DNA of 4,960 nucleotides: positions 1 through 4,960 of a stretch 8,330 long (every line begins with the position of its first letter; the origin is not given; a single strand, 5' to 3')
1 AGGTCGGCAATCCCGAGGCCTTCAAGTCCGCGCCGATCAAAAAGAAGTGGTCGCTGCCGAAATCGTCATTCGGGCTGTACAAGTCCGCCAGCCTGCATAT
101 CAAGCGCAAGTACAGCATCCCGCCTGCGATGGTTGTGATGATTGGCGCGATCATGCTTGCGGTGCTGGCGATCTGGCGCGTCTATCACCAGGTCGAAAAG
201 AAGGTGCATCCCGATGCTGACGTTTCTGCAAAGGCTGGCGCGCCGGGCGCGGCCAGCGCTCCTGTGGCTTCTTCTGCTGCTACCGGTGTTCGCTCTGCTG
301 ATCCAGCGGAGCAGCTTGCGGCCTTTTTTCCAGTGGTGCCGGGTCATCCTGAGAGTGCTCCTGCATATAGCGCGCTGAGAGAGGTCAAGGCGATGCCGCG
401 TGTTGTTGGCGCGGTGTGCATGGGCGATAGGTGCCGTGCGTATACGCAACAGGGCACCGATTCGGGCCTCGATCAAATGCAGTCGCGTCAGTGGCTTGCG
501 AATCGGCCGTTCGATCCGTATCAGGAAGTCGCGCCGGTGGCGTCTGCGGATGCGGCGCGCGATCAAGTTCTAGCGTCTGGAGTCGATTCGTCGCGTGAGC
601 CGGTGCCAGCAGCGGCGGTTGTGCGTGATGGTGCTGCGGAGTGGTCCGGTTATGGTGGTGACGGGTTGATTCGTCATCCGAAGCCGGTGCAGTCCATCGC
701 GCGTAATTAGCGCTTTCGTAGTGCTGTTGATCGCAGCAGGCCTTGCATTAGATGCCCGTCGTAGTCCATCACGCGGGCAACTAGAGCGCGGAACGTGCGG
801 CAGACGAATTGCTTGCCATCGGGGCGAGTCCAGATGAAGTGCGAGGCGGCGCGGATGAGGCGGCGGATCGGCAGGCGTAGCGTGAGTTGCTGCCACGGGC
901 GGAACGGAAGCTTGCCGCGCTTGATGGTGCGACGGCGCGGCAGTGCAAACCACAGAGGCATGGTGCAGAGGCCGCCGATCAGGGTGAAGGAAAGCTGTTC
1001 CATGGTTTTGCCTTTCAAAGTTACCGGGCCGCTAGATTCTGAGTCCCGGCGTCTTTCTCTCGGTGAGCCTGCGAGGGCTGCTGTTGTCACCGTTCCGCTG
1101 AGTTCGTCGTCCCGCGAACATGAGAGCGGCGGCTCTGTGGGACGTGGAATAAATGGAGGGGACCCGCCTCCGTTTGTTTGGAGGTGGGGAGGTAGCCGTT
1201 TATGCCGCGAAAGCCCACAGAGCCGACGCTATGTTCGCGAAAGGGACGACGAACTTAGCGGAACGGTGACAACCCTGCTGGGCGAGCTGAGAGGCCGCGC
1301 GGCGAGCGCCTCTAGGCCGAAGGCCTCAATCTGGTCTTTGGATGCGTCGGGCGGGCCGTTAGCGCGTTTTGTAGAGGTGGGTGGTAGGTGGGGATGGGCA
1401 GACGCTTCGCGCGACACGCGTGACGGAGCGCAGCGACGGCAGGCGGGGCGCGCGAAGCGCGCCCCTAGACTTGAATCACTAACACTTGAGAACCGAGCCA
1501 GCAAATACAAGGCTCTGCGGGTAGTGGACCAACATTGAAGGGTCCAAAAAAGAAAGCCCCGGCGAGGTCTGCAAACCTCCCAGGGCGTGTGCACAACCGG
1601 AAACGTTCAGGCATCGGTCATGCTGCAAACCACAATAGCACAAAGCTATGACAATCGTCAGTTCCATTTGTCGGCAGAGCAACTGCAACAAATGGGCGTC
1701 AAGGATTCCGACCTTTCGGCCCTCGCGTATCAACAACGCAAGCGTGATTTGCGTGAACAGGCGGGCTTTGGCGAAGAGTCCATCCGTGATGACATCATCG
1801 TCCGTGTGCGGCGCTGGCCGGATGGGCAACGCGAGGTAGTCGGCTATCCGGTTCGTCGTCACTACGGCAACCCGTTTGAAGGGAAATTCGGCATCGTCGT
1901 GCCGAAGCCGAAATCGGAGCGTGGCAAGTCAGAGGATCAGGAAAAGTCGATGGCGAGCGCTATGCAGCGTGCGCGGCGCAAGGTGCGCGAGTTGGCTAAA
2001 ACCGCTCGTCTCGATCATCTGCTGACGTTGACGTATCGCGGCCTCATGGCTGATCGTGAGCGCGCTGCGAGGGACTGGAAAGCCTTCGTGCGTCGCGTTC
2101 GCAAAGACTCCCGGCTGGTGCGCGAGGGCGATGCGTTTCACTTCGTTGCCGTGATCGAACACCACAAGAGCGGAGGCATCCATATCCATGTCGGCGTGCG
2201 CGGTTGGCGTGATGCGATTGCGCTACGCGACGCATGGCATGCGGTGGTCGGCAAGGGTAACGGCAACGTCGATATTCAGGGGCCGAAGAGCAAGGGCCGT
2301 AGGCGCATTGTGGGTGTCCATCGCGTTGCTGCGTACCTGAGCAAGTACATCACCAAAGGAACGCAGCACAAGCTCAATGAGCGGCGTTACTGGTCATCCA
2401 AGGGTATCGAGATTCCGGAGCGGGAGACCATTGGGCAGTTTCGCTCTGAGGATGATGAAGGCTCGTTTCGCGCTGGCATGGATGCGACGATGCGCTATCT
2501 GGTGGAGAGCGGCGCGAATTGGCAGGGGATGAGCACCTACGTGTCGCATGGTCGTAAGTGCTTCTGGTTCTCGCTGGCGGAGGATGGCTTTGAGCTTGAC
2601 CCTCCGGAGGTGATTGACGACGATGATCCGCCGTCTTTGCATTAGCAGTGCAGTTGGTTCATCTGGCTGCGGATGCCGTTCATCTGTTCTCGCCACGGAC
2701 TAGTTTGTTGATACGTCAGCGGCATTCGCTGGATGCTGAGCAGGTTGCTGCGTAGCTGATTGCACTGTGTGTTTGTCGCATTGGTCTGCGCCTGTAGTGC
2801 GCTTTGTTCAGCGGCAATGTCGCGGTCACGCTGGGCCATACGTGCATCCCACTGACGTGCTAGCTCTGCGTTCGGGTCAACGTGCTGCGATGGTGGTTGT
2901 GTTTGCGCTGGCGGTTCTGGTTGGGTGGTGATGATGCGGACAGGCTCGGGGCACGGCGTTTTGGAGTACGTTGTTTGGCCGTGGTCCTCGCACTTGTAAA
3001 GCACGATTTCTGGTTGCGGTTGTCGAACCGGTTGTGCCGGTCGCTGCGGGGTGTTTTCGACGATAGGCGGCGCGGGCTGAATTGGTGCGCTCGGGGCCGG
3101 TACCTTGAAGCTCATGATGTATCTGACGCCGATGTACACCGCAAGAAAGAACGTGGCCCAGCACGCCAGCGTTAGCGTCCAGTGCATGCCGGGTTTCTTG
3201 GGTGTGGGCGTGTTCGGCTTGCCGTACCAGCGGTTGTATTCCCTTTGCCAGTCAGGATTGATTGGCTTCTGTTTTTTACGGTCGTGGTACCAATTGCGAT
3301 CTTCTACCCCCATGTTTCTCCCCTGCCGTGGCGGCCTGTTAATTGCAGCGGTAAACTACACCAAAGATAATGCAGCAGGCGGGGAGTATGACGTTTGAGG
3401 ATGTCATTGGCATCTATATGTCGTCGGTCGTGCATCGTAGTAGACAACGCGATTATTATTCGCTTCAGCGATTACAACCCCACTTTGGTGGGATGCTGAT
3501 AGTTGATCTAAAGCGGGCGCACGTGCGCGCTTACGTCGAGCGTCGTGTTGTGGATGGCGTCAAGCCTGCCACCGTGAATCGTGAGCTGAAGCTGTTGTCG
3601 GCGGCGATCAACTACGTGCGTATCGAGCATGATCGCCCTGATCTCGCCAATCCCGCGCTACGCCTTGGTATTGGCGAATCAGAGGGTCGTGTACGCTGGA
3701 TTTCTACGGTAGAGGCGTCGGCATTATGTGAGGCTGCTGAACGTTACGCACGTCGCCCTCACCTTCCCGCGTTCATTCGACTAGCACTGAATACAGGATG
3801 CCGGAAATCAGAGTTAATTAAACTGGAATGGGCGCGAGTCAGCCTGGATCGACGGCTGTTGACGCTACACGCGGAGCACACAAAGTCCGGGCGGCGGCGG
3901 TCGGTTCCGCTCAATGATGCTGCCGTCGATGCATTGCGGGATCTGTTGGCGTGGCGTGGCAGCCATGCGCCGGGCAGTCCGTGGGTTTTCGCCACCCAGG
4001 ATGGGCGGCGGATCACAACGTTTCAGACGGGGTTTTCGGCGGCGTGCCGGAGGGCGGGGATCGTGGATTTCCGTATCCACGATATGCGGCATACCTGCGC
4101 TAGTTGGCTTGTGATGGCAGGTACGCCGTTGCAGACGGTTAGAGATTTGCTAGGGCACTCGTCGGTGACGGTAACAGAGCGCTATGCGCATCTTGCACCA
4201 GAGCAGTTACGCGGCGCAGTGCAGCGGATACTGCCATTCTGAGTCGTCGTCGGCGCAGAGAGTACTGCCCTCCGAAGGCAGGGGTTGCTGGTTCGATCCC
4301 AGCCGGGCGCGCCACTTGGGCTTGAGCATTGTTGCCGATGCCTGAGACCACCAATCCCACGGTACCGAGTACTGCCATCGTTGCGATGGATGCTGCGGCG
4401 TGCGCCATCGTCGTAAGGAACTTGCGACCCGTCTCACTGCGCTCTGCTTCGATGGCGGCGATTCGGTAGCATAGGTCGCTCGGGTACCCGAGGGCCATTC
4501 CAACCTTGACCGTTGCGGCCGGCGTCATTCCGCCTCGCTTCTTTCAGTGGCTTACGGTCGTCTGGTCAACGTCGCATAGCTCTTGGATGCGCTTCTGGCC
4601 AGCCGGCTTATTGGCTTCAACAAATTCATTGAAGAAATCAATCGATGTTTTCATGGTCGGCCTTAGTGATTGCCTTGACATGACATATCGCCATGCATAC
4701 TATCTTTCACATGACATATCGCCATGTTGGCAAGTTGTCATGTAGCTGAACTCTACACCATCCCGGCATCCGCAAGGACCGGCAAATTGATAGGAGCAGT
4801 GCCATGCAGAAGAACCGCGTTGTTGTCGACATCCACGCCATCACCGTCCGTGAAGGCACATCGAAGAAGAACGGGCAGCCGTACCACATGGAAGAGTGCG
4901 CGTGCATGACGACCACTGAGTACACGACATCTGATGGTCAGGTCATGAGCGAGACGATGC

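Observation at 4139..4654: Immunity-type HTH regulator split by an in-frame TGA at the conserved tryptophan of the recognition helix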

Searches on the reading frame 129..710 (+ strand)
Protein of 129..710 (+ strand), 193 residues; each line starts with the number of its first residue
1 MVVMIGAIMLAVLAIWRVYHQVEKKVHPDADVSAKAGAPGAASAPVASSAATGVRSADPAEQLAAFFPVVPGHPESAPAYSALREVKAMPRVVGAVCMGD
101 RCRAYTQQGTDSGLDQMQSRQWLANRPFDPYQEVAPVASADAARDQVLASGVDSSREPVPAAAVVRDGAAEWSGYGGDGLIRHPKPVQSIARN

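Call 5: search_protein_families(library=pfam, max_evalue=1, proteins=[window:129-710:+])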
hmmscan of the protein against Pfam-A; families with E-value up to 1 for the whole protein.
window:129-710:+ (193 aa): 1 family
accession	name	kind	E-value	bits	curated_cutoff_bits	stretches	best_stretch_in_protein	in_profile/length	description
PF17688.6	DUF5536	-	0.027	14.6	25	1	2-61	80-140/214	Family of unknown function (DUF5536)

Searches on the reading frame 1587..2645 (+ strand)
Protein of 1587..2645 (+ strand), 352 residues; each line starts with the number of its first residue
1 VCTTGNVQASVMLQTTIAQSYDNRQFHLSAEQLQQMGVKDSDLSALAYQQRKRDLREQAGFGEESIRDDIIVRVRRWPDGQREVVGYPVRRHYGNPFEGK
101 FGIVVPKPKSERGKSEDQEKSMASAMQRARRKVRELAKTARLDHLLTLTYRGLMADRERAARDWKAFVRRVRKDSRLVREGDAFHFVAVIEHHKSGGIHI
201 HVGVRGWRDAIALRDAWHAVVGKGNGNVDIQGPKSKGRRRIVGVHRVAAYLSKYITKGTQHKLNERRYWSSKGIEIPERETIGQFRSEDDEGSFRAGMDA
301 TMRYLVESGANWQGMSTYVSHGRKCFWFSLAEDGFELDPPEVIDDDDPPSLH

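Call 5: search_protein_families(library=pfam, max_evalue=1, proteins=[window:1587-2645:+])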
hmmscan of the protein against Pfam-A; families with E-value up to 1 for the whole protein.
window:1587-2645:+ (352 aa): 2 families
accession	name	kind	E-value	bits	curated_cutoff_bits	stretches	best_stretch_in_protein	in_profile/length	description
PF23343.2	REP_ORF2-G2P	-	2e-15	57.3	27.8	1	144-258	2-98/99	Replication-associated protein ORF2/G2P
PF20199.4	RepSA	-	0.042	13.4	34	1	241-267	291-318/438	Replication initiator protein, pSAM2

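Call 35: search_protein_families(library=phrogs, max_evalue=1, proteins=[window:1587-2645:+])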
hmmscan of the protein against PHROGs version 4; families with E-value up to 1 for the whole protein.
window:1587-2645:+ (352 aa): 3 families
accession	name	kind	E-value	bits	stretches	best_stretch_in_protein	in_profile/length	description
phrog_3419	-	DNA, RNA and nucleotide metabolism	1.1e-91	308.4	1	12-333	1-285/289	rolling circle DNA replication initiation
phrog_3584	-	DNA, RNA and nucleotide metabolism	3.8e-15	57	1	109-281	33-198/265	replication initiation protein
phrog_27737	-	unknown function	0.21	12.9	1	43-80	21-58/106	-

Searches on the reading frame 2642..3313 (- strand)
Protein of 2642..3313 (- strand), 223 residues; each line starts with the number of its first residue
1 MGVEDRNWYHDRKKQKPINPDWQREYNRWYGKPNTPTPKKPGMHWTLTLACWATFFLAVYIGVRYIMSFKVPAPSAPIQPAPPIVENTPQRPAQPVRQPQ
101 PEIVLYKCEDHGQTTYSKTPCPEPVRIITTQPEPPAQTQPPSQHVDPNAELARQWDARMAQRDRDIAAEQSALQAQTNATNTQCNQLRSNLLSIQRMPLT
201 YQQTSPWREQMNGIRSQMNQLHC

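Call 5: search_protein_families(library=pfam, max_evalue=1, proteins=[window:2642-3313:-])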
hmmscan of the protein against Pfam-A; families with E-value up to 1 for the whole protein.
window:2642-3313:- (223 aa): 2 families
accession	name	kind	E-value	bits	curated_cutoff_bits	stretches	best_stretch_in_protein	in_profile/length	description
PF13511.11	DUF4124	-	5.2e-05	23.8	22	1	105-142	14-52/56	Domain of unknown function (DUF4124)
PF25395.1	DPBB_PEX6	-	0.062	13.9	22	1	152-196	57-105/106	PEX6 double psi barrel domain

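Call 35: search_protein_families(library=phrogs, max_evalue=1, proteins=[window:2642-3313:-])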
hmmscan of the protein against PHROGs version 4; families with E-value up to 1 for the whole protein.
window:2642-3313:- (223 aa): 4 families
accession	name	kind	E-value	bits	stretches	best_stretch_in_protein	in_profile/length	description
phrog_21784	-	unknown function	4.6e-92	309.1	1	1-223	1-237/237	-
phrog_7936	-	unknown function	1.3e-09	39.5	1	105-215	22-131/132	-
phrog_21239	-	unknown function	4.6e-08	34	1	118-223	48-167/167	-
phrog_13107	-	unknown function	7.1e-06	28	1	1-61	1-61/76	-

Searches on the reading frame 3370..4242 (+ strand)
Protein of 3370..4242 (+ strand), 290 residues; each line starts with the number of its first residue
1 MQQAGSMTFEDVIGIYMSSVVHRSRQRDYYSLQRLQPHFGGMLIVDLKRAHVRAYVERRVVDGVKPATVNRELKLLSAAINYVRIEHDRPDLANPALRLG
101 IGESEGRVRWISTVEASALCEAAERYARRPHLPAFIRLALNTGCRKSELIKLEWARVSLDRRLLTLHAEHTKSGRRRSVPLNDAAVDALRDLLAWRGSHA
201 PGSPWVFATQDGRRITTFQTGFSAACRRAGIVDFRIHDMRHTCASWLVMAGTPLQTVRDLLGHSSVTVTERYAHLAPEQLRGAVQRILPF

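Call 5: search_protein_families(library=pfam, max_evalue=1, proteins=[window:3370-4242:+])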
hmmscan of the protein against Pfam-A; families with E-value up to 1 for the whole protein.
window:3370-4242:+ (290 aa): 3 families
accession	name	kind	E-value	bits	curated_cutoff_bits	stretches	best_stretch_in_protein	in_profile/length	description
PF00589.27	Phage_integrase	-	2.2e-36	125.6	27.1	1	110-277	2-170/172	Phage integrase family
PF24624.1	Int_N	-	0.00014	23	27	1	23-83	21-81/100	Phage integrase, N-terminal domain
PF13495.12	Phage_int_SAM_4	-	0.16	12.8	27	1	22-77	16-72/85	Phage integrase, N-terminal SAM-like domain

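Call 23: find_encoding_contigs(protein=window:3370-4242:+, flank=10000)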
Protein window:3370-4242:+ (290 aa): 24 contigs read that carry it; 5 places shown.
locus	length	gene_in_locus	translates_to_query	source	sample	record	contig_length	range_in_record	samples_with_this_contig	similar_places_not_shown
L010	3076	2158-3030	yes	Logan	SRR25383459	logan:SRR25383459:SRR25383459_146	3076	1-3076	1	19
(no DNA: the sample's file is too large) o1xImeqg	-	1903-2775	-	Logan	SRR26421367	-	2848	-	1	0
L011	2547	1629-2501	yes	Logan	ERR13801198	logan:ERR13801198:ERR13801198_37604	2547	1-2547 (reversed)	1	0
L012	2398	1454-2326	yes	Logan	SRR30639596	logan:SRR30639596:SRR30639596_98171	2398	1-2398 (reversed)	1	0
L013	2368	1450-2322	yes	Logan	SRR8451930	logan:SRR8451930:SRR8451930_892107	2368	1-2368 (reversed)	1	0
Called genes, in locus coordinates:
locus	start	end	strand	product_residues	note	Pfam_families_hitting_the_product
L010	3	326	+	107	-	?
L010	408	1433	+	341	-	PF23343:REP_ORF2-G2P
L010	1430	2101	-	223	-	-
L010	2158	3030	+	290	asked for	PF00589:Phage_integrase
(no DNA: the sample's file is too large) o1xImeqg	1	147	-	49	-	?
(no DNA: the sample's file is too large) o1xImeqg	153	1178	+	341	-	PF23343:REP_ORF2-G2P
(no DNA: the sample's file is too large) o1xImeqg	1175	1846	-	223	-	-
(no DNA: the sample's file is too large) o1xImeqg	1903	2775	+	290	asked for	PF00589:Phage_integrase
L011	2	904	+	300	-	?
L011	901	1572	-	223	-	-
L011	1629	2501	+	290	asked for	PF00589:Phage_integrase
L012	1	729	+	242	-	?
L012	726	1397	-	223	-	-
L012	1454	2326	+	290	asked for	PF00589:Phage_integrase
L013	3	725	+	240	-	?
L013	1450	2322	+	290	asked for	PF00589:Phage_integrase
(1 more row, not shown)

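Call 35: search_protein_families(library=phrogs, max_evalue=1, proteins=[window:3370-4242:+])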
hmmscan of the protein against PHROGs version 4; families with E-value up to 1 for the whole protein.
window:3370-4242:+ (290 aa): 13 families
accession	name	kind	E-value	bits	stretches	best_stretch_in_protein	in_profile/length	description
phrog_1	-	integration and excision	4.2e-71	242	1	4-289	161-449/611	integrase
phrog_216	-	integration and excision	4.5e-38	132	1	91-285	40-234/301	integrase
phrog_35951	-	unknown function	3.8e-13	50.7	1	222-281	9-68/97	-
phrog_7269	-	integration and excision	8.8e-09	36.2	1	233-285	27-79/89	integrase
phrog_7685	-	integration and excision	7e-07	30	1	229-286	176-234/240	integrase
phrog_23271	-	unknown function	9e-07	29.8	1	237-274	12-49/67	-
phrog_25190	-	integration and excision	7.2e-06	27.3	1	216-281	29-95/109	integrase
phrog_37709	-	unknown function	1.4e-05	26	1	104-167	54-112/116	-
phrog_22184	-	unknown function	4.4e-05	24.1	1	6-159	68-236/254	-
phrog_7244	-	integration and excision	0.00017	21.9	1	31-182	102-244/263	integrase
phrog_34557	-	integration and excision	0.00081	20.1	1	235-278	126-169/183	integrase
phrog_24633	-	unknown function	0.023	14.8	1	231-277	215-261/367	-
phrog_17237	-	unknown function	0.028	15.5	0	175-204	42-71/83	-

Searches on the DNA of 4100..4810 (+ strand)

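Call 8: search_dna_similar(query=window:4100-4810:+, collection=phages, mode=distant, max_rows=30)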
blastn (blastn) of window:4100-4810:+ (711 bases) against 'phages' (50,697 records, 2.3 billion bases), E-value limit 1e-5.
Records with a match: 43; places in all: 43; records where one place covers at least 80% of the query: 0.
Best place of each record, by identity: >=99% 43.
By first word of the organism name: Burkholderia 30; Ralstonia 13.
By host as written in the record: Ralstonia solanacearum 10; Burkholderia sp. 9; Burkholderia cenocepacia 5; Burkholderia pseudomallei K96243 5; Burkholderia pseudomallei 3; Burkholderia cenocepacia 7780 2; Burkholderia gladioli 2; Burkholderia thailandensis DV1 2; and 4 more.
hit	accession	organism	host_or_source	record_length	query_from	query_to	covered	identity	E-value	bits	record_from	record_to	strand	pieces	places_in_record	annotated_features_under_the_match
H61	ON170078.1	Ralstonia phage YO035_4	Ralstonia solanacearum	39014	160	215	8%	100.0%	3e-19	102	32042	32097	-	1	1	record has no annotation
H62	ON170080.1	Ralstonia phage YO036_4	Ralstonia solanacearum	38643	160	215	8%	100.0%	3e-19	102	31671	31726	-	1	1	record has no annotation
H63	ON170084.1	Ralstonia phage YO040_4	Ralstonia solanacearum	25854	160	215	8%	100.0%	3e-19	102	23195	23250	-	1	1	record has no annotation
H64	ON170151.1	Ralstonia phage YO089_2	Ralstonia solanacearum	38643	160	215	8%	100.0%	3e-19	102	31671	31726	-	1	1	record has no annotation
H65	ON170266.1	Ralstonia phage YO159_4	Ralstonia solanacearum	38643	160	215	8%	100.0%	3e-19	102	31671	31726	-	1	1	record has no annotation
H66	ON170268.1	Ralstonia phage YO160_4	Ralstonia solanacearum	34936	160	215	8%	100.0%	3e-19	102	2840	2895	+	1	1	record has no annotation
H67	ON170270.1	Ralstonia phage YO161_4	Ralstonia solanacearum R470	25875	160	215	8%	100.0%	3e-19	102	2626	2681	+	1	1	record has no annotation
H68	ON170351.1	Ralstonia phage YO378_4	Ralstonia solanacearum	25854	160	215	8%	100.0%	3e-19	102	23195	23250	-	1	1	record has no annotation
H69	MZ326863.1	Burkholderia phage Paku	Burkholderia cenocepacia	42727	164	215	7%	100.0%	4e-17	95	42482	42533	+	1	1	tRNA-Ser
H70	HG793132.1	Burkholderia phage Bp-AMP1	Burkholderia pseudomallei K96243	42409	167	215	7%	100.0%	2e-15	90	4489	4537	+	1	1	unnamed protein product; No significant BLAST hits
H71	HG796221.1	Burkholderia phage Bp-AMP4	Burkholderia pseudomallei K96243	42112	167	215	7%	100.0%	2e-15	90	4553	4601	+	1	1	none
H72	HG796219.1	Burkholderia phage Bp-AMP2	Burkholderia pseudomallei K96243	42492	167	215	7%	100.0%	2e-15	90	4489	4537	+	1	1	none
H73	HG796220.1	Burkholderia phage Bp-AMP3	Burkholderia pseudomallei K96243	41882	167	215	7%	100.0%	2e-15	90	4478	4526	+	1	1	no significant BLAST hits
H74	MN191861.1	Burkholderia phage AMP1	Burkholderia pseudomallei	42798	167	215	7%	100.0%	2e-15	90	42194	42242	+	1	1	tRNA-Ser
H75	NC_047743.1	Burkholderia phage Bp-AMP1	Burkholderia pseudomallei K96243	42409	167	215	7%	100.0%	2e-15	90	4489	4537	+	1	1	hypothetical protein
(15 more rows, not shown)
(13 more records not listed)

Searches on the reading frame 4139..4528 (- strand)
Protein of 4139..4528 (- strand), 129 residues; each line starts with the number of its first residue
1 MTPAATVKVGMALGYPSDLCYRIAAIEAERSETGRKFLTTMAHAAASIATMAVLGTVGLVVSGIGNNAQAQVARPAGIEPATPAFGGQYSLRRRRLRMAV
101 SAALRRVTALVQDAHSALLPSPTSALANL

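Call 5: search_protein_families(library=pfam, max_evalue=1, proteins=[window:4142-4528:-])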
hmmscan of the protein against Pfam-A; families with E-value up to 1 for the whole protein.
seq(129 aa): 0 families

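Call 22: find_encoding_contigs(protein=window:4139-4528:-, flank=10000)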
Protein window:4139-4528:- (129 aa): 5 contigs read that carry it; 1 place shown.
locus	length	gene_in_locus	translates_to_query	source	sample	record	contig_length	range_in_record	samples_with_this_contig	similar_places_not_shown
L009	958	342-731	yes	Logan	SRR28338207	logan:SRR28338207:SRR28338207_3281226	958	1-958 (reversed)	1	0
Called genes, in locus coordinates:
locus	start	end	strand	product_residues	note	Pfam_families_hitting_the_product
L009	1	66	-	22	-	?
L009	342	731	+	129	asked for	-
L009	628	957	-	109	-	?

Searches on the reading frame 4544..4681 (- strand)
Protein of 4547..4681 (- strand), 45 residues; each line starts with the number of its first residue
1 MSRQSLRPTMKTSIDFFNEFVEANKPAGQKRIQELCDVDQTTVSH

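Call 5: search_protein_families(library=pfam, max_evalue=1, proteins=[window:4547-4681:-])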
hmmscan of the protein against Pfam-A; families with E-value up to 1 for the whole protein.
seq(45 aa): 1 family
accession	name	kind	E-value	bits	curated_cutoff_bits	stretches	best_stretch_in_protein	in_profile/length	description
PF18806.7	Importin_rep_3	-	0.093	13.3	26.9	1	7-29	6-28/75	Importin 13 repeat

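Call 31: list_cluster_members(proteins=[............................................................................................, window:4547-4681:-, window:4547-4654:-, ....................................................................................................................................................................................])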
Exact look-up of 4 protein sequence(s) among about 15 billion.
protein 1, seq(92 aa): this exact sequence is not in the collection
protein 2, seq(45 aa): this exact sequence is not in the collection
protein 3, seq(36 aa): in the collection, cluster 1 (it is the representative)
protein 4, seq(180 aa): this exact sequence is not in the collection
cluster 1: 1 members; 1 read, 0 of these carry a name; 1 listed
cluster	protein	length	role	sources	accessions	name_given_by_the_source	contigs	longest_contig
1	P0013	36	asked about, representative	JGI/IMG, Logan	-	-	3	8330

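Call 58: find_encoding_contigs(protein=window:4544-4654:-, flank=10000, max_places=10)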
Protein window:4544-4654:- (36 aa): 5 contigs read that carry it; 1 place shown.
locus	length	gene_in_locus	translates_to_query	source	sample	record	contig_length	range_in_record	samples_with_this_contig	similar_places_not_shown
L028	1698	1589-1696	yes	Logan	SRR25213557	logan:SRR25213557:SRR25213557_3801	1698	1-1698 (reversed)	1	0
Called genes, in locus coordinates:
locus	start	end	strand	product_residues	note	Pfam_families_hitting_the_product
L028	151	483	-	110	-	-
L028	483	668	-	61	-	PF05356:Phage_Coat_B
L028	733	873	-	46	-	-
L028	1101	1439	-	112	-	-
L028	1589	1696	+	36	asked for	?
